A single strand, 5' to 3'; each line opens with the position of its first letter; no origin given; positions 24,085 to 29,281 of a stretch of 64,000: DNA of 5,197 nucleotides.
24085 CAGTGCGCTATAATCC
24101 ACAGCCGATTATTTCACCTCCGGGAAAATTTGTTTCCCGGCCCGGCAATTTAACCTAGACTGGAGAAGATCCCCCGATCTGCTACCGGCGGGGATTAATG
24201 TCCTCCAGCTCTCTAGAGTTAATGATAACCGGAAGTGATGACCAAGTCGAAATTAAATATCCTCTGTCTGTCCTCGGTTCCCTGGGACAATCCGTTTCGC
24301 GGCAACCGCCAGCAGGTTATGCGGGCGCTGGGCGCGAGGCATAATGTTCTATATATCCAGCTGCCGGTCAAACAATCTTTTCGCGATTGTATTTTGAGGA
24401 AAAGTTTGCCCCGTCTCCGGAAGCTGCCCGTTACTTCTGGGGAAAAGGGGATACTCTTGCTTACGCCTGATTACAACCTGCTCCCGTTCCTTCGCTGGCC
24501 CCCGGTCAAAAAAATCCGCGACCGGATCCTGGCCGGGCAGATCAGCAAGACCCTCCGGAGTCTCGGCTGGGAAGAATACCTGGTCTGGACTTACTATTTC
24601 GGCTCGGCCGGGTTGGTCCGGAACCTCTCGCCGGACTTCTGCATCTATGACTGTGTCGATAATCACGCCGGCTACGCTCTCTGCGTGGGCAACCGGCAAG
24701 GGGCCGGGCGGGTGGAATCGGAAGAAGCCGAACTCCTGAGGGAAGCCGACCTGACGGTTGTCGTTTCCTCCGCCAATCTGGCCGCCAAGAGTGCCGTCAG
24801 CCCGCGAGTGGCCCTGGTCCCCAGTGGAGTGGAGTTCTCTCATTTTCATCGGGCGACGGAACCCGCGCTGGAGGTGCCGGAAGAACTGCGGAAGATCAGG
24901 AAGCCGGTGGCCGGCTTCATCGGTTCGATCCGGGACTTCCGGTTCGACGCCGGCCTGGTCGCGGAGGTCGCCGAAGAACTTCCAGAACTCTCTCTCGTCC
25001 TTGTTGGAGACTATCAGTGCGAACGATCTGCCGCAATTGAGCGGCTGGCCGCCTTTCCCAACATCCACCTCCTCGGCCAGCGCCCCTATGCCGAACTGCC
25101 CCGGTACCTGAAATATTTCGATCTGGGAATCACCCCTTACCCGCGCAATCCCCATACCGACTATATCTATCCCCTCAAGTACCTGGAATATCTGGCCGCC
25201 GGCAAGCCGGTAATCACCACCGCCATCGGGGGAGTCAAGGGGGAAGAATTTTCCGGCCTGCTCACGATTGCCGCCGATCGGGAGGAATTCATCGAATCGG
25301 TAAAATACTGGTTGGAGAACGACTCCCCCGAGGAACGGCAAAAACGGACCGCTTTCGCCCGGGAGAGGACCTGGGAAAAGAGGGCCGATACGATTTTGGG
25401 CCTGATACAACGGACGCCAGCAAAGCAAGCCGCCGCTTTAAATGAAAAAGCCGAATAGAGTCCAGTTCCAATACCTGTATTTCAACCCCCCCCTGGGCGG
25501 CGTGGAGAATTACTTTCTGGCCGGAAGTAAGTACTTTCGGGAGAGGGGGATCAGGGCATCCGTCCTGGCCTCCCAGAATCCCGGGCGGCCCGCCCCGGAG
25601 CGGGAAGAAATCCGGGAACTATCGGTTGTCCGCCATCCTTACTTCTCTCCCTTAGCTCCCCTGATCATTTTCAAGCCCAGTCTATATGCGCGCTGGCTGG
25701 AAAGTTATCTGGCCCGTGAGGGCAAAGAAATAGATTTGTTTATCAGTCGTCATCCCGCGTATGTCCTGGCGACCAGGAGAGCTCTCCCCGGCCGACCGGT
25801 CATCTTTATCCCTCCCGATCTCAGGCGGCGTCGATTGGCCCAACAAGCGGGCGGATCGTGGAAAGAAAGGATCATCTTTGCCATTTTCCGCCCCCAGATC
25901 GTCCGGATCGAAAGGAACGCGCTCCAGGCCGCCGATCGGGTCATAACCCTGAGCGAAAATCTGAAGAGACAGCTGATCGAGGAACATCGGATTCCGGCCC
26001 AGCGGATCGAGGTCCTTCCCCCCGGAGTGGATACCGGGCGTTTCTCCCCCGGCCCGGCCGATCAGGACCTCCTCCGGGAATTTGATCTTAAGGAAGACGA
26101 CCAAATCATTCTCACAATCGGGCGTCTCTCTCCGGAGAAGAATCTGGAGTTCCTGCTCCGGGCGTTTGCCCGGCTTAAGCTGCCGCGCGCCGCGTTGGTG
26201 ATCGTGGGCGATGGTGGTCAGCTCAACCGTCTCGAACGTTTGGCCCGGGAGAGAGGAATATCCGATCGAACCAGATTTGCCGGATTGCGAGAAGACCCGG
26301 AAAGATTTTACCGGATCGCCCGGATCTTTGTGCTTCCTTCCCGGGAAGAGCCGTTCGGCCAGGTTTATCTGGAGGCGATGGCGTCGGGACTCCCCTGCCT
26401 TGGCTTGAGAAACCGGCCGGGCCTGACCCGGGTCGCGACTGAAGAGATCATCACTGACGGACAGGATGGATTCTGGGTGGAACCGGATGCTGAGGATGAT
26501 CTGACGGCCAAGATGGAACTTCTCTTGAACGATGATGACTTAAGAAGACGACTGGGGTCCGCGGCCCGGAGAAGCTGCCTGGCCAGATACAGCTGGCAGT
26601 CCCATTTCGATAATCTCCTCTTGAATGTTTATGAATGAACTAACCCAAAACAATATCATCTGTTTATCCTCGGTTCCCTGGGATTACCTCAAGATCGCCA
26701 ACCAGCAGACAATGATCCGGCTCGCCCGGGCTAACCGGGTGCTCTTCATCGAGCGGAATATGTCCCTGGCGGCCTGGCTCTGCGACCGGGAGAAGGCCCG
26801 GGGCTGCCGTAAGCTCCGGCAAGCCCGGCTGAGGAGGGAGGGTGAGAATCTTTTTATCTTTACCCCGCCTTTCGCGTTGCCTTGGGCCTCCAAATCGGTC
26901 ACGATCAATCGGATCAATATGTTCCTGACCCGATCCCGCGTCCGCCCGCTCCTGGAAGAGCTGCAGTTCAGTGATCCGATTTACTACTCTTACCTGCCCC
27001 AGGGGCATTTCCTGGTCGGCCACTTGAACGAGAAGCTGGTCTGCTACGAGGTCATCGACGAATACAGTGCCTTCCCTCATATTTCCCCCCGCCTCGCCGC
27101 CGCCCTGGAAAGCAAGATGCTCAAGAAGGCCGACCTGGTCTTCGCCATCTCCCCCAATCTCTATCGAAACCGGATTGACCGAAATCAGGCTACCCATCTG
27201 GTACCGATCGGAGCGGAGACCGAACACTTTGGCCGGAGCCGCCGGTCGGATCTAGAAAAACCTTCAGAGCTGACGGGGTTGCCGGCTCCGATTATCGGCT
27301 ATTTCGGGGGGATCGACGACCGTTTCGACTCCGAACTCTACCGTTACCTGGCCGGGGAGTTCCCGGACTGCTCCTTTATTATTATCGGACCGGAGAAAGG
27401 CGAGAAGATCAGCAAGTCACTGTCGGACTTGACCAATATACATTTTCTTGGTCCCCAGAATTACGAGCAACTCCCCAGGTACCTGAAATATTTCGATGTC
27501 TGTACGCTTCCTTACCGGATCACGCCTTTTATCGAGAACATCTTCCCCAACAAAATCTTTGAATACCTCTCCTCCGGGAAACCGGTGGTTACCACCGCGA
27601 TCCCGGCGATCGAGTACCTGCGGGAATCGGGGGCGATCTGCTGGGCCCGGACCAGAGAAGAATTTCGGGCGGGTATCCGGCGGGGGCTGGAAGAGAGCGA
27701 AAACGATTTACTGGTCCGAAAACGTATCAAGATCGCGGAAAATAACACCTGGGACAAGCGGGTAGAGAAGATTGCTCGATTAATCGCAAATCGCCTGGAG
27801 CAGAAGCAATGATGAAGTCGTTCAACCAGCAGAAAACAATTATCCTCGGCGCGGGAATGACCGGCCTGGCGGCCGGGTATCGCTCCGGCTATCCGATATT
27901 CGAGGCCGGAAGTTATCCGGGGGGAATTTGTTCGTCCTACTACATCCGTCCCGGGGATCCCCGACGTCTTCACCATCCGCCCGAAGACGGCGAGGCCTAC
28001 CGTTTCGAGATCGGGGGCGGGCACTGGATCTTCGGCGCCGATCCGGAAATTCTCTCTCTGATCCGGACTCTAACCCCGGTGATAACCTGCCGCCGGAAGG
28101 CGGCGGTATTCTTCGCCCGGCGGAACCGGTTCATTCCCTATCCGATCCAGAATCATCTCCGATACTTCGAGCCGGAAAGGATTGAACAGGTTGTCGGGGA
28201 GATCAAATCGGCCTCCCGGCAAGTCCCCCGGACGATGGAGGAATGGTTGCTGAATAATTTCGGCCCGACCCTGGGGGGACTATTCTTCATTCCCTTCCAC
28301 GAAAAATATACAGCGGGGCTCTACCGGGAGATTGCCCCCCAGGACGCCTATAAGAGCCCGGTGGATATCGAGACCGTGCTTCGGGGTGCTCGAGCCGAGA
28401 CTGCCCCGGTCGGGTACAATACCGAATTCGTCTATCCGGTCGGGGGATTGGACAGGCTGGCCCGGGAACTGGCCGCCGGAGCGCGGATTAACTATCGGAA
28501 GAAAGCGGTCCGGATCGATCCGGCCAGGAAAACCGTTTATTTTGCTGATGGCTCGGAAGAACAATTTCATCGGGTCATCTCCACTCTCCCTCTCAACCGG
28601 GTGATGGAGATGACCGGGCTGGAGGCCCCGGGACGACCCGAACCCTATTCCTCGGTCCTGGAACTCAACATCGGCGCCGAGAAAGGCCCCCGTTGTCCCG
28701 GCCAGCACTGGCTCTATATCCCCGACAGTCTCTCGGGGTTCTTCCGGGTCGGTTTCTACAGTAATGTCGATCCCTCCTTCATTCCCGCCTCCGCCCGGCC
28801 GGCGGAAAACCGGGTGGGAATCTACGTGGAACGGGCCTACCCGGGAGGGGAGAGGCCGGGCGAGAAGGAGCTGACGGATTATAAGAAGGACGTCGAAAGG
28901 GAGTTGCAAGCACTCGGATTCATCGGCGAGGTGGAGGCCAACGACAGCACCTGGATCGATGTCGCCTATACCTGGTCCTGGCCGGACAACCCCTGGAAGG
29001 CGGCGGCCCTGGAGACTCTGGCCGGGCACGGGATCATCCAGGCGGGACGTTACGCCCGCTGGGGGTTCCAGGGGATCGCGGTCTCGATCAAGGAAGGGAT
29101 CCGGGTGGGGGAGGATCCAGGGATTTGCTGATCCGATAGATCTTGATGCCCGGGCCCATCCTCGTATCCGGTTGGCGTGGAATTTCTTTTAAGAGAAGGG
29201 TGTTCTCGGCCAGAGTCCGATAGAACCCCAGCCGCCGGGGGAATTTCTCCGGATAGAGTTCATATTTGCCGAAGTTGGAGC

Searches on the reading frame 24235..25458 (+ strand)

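Call 7: search_protein_families(library=pfam, proteins=[window:24235-25458:+], max_evalue=0.001)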
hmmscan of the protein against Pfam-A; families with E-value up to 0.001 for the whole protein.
window:24235-25458:+ (407 aa): 3 families
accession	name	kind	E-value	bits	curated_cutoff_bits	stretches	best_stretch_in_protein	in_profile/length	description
PF13692.12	Glyco_trans_1_4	-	2.5e-14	54.2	27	1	241-362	23-142/142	Glycosyl transferases group 1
PF00534.26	Glycos_transf_1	-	1.7e-11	44.4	26.4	1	244-376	39-170/172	Glycosyl transferases group 1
PF13524.12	Glyco_trans_1_2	-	2.2e-08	34.6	25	1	242-388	6-143/144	Glycosyl transferase-like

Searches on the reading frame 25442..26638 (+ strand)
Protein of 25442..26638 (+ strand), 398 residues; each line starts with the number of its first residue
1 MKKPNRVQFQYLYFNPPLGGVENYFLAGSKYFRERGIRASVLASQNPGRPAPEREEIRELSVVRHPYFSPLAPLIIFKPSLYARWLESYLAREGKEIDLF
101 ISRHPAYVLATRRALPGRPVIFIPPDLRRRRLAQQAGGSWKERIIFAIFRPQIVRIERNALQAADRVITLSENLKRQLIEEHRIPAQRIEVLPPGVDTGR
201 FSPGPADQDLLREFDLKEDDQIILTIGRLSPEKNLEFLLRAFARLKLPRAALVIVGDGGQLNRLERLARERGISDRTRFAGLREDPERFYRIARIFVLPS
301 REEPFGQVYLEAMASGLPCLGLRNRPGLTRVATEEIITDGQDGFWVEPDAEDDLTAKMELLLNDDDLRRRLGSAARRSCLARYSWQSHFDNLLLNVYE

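Call 7: search_protein_families(library=pfam, proteins=[window:25442-26638:+], max_evalue=0.001)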
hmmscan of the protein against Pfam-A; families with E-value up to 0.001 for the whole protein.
window:25442-26638:+ (398 aa): 6 families
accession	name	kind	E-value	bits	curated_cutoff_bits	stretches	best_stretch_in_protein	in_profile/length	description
PF00534.26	Glycos_transf_1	-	4.4e-41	140.7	26.4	1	213-377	8-171/172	Glycosyl transferases group 1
PF13692.12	Glyco_trans_1_4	-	2.4e-31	109.3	27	1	221-364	2-142/142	Glycosyl transferases group 1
PF13439.12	Glyco_transf_4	-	4e-20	73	28.5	1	19-200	2-170/170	Glycosyltransferase Family 4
PF13579.12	Glyco_trans_4_4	-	5e-15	56.6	29.7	1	19-195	1-158/158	Glycosyl transferase 4-like domain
PF20706.3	GT4-conflict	-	1.4e-11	44.4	26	1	155-390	138-383/385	Family 4 Glycosyltransferase in conflict systems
PF13524.12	Glyco_trans_1_2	-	1.1e-06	29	25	1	285-393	39-143/144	Glycosyl transferase-like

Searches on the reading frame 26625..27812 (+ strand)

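Call 8: search_protein_families(library=pfam, proteins=[window:26625-27812:+], max_evalue=0.001)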
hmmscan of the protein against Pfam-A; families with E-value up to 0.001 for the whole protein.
window:26625-27812:+ (395 aa): 3 families
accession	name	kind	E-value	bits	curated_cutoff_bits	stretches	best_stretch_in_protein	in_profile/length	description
PF13692.12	Glyco_trans_1_4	-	4.4e-13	50.1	27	1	246-355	32-140/142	Glycosyl transferases group 1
PF00534.26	Glycos_transf_1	-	5.1e-09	36.3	26.4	1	241-359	39-160/172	Glycosyl transferases group 1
PF13524.12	Glyco_trans_1_2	-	4.1e-06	27.2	25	1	246-383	12-142/144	Glycosyl transferase-like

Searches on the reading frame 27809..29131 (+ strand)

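Call 8: search_protein_families(library=pfam, proteins=[window:27809-29131:+], max_evalue=0.001)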
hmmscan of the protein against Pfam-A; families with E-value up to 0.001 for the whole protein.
window:27809-29131:+ (440 aa): 1 family
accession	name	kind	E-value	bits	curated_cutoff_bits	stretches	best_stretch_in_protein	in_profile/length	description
PF01593.30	Amino_oxidase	-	8.2e-08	32.4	19.8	1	61-264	37-258/443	Flavin containing amine oxidoreductase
